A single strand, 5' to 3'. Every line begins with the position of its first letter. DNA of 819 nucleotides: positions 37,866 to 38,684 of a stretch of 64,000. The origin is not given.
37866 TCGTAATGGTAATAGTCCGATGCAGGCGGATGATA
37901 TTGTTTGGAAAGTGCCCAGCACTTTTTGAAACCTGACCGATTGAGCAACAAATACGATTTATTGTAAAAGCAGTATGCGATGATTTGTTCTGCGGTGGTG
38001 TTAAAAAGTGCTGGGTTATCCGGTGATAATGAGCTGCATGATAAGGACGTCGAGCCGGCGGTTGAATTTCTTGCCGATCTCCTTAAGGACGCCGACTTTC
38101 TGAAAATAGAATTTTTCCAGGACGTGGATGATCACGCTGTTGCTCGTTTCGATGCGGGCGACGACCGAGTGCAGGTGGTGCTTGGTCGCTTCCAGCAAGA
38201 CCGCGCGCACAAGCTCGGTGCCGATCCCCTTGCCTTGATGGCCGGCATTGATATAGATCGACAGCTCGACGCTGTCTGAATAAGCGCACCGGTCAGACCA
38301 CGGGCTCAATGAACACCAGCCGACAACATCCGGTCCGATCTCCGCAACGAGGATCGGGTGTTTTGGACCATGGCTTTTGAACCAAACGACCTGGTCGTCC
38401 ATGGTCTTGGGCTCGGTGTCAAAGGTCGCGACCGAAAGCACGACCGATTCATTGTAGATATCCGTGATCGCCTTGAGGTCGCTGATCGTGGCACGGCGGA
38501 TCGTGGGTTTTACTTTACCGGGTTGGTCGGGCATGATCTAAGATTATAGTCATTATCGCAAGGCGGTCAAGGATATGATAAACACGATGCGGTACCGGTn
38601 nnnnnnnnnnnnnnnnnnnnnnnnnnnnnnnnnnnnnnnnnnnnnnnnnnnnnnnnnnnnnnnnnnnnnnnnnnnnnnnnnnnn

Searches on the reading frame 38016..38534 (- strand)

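Call 60: search_protein_families(library=pfam, proteins=[window:38016-38534:-], max_evalue=0.01)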
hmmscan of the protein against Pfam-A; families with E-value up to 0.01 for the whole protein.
window:38016-38534:- (172 aa): 7 families
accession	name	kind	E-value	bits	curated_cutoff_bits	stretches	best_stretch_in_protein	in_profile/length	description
PF13302.13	Acetyltransf_3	-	5.8e-14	53.4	25.4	1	11-142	3-135/138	Acetyltransferase (GNAT) domain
PF00583.31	Acetyltransf_1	-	1.3e-12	48.4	20.7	1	40-142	15-114/116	Acetyltransferase (GNAT) family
PF13420.13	Acetyltransf_4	-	1.2e-11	45.4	24.3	1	12-164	1-154/155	Acetyltransferase (GNAT) domain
PF13508.13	Acetyltransf_7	-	7.5e-08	33.1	27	1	59-124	3-65/84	Acetyltransferase (GNAT) domain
PF08445.16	FR47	-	0.001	19.5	22.1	1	92-147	26-80/86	FR47-like protein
PF13673.13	Acetyltransf_10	-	0.0089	16.4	23.6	0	93-127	57-91/128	Acetyltransferase (GNAT) domain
PF14542.12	Acetyltransf_CG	-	0.0096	16.5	30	0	94-121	31-58/80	GCN5-related N-acetyl-transferase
